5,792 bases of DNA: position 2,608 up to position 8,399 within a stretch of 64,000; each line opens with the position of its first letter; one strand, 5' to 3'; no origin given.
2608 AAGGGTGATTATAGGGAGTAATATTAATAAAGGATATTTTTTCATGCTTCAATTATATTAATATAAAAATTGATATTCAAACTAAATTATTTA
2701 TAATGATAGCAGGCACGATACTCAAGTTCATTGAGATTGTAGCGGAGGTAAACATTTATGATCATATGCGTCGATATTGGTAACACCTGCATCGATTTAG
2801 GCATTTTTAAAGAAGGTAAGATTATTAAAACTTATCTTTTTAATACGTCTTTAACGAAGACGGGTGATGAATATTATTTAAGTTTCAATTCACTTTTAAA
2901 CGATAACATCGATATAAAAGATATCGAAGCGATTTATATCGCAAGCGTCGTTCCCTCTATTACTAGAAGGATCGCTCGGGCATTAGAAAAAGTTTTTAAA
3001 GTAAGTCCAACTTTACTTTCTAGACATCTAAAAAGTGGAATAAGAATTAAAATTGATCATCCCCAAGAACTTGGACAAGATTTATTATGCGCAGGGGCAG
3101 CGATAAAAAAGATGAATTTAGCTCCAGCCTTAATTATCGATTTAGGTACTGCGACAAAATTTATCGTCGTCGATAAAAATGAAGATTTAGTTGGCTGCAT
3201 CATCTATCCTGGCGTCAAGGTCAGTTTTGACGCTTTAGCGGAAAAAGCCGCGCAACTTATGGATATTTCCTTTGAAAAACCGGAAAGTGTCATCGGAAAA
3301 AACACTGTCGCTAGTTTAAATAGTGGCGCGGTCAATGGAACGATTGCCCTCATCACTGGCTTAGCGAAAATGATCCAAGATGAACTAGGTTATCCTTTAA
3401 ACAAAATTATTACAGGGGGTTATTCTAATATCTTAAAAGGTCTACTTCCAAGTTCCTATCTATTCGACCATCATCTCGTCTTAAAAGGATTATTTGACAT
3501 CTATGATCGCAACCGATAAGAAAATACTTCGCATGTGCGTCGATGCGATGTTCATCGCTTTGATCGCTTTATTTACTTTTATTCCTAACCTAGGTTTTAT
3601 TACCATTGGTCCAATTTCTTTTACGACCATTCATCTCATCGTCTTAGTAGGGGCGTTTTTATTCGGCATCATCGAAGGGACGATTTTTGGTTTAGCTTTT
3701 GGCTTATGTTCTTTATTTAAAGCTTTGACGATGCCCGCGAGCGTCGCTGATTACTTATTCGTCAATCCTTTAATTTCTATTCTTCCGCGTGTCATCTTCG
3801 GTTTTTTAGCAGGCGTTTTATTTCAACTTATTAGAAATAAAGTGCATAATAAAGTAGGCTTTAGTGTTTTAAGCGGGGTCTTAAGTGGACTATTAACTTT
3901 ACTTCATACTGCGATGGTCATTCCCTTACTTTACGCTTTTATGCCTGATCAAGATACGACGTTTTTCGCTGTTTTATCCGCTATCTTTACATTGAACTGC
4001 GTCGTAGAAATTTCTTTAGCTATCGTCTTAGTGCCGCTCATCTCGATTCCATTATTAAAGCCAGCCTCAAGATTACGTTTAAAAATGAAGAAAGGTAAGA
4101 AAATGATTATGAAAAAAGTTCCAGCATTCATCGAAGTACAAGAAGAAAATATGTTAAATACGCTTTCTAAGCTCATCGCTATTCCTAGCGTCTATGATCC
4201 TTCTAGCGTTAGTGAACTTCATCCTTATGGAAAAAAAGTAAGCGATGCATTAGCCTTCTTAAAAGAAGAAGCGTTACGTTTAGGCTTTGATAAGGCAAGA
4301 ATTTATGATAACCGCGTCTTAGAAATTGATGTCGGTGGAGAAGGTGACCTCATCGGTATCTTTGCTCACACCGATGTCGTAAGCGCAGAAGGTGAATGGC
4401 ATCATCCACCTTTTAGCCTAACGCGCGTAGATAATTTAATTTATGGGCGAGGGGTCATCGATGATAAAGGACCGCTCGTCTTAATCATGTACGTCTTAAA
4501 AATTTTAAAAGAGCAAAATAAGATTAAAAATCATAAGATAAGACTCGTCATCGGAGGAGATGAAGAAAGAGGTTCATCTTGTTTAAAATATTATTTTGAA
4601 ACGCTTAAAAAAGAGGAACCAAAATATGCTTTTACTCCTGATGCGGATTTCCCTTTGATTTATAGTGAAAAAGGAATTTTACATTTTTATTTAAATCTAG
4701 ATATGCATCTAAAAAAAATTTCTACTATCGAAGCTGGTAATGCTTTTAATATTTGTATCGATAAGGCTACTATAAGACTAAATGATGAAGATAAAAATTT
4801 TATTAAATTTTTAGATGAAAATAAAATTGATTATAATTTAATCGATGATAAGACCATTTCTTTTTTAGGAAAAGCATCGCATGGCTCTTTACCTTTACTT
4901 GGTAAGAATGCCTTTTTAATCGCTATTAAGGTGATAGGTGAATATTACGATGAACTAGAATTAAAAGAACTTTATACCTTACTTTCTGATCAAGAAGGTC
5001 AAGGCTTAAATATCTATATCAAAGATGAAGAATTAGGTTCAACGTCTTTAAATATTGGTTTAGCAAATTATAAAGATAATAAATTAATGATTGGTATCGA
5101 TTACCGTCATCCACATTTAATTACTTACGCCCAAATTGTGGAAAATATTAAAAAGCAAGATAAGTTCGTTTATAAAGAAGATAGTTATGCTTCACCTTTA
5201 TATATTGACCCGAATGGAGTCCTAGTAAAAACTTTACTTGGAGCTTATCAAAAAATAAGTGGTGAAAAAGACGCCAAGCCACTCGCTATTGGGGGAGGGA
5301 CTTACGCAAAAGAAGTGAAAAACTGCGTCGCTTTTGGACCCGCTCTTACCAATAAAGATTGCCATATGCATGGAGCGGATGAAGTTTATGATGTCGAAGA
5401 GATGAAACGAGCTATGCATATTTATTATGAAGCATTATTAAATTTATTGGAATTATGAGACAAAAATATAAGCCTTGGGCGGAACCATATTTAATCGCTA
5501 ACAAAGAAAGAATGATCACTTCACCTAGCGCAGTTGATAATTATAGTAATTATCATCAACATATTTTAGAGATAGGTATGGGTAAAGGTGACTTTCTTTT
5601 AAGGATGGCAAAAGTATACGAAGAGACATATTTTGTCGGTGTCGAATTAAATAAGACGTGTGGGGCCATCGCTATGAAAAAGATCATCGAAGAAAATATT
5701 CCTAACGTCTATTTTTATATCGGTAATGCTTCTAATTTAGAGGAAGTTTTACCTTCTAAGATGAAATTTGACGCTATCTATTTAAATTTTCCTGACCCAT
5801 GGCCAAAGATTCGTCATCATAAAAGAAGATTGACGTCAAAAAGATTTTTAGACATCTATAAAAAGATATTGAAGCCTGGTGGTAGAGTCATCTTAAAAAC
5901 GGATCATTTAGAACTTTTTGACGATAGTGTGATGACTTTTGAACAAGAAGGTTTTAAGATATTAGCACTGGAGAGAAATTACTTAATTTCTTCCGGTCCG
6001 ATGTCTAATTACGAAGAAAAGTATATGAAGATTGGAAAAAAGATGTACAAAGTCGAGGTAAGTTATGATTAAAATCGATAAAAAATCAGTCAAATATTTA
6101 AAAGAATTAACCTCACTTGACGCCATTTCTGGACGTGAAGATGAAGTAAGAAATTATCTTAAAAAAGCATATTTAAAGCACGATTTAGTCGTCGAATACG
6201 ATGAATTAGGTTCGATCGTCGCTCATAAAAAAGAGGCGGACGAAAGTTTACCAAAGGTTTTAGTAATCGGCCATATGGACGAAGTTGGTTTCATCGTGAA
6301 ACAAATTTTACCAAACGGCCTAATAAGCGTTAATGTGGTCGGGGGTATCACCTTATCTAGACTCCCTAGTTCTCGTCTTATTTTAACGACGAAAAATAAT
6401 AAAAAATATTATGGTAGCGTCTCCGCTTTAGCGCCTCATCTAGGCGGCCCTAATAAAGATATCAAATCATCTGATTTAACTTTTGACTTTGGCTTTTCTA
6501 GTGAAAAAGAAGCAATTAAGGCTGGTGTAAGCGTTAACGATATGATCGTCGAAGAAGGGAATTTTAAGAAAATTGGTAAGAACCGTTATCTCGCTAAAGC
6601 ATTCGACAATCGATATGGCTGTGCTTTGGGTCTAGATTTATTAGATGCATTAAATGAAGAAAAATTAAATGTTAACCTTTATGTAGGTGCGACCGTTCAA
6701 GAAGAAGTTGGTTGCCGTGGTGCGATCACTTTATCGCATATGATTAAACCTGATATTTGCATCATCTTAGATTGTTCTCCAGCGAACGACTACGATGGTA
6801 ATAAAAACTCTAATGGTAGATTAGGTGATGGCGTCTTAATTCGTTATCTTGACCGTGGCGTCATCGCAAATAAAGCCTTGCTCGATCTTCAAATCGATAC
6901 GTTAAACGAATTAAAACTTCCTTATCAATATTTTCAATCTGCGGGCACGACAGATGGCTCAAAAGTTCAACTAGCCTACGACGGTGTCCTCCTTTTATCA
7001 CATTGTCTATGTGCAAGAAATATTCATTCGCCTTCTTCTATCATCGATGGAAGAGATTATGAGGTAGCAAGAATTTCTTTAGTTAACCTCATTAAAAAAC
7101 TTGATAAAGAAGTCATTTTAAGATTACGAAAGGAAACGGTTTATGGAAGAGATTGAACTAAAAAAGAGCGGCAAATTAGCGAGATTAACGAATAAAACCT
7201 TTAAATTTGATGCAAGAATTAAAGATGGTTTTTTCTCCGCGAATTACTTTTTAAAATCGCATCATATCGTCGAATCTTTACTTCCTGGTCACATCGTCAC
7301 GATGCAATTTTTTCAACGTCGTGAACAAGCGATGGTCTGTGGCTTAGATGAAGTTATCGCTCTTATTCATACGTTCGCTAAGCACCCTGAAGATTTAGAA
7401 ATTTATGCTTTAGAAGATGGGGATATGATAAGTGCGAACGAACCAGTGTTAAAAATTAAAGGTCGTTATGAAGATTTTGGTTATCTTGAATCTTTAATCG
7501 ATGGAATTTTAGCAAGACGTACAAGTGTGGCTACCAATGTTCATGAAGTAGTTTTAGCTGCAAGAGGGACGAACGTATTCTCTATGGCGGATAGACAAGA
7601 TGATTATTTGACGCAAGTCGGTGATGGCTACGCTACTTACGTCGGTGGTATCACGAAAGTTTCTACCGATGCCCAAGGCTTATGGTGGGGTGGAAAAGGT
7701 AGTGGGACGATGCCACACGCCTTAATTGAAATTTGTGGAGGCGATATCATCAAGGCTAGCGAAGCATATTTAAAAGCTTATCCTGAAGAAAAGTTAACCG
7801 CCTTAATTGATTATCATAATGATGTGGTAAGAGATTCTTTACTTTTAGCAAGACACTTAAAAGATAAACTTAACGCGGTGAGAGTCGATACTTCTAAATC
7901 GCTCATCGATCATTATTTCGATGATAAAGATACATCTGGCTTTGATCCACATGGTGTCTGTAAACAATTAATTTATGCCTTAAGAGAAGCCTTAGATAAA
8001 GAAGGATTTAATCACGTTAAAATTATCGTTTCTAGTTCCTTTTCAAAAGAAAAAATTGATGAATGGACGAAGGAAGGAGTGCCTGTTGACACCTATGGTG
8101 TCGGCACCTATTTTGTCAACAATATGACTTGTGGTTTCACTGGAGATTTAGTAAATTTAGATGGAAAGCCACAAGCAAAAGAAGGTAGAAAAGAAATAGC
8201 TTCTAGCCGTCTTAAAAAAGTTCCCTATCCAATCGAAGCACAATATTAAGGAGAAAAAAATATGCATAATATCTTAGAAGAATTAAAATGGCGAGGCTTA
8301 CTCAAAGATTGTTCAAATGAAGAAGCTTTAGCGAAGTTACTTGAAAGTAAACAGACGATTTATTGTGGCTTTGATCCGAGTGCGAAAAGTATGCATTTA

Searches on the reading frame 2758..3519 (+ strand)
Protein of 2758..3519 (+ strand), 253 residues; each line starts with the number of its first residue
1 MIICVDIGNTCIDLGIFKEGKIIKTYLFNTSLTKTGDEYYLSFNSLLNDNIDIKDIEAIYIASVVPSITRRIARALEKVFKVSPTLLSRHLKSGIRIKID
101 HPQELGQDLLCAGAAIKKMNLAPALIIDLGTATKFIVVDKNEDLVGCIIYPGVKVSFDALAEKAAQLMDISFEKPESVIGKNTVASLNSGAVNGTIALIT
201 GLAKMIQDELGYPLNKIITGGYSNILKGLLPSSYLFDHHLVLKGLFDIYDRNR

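Call 25: search_protein_families(library=pfam, proteins=[window:2758-3519:+], max_evalue=0.00001)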
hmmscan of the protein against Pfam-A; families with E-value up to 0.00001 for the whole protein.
window:2758-3519:+ (253 aa): 1 family
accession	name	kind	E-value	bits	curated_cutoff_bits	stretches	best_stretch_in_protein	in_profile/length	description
PF03309.20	Pan_kinase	-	1.9e-52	178.6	24.7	1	2-203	1-203/205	Type III pantothenate kinase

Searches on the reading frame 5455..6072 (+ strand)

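Call 25: search_protein_families(library=pfam, proteins=[window:5455-6072:+], max_evalue=0.00001)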
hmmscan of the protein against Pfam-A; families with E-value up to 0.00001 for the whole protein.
window:5455-6072:+ (205 aa): 3 families
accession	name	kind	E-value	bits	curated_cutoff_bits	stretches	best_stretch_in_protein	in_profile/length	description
PF02390.23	Methyltransf_4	-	6.1e-39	133.7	24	1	36-199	4-172/173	Putative methyltransferase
PF13649.12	Methyltransf_25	-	2.7e-08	34.8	27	1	37-143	1-97/97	Methyltransferase domain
PF13847.12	Methyltransf_31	-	2.7e-08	34.1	27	1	34-149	4-111/145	Methyltransferase domain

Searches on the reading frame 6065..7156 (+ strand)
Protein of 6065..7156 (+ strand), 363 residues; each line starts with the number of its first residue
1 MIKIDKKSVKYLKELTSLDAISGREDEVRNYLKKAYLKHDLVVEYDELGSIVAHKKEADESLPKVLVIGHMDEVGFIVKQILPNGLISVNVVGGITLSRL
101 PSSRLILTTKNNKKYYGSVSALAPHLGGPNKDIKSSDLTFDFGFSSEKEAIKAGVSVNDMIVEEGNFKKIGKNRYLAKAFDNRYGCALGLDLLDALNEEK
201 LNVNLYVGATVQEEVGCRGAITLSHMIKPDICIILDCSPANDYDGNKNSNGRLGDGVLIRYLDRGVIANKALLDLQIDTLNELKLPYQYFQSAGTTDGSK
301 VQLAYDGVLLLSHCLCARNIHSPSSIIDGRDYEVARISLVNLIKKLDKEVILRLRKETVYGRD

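Call 25: search_protein_families(library=pfam, proteins=[window:6065-7156:+], max_evalue=0.00001)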
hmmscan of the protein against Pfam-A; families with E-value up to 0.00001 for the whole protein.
window:6065-7156:+ (363 aa): 1 family
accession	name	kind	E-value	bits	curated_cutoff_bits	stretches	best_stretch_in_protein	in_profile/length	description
PF05343.19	Peptidase_M42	-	5.5e-74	249.3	23.2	1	49-334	1-288/292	M42 glutamyl aminopeptidase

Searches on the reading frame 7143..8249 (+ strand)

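Call 25: search_protein_families(library=pfam, proteins=[window:7143-8249:+], max_evalue=0.00001)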
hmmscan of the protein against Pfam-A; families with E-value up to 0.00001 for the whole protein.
window:7143-8249:+ (368 aa): 1 family
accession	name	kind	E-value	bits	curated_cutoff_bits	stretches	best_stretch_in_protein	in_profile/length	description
PF02749.22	QRPTase_N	-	3.8e-12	46.7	27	1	48-125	10-80/82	Quinolinate phosphoribosyl transferase, N-terminal domain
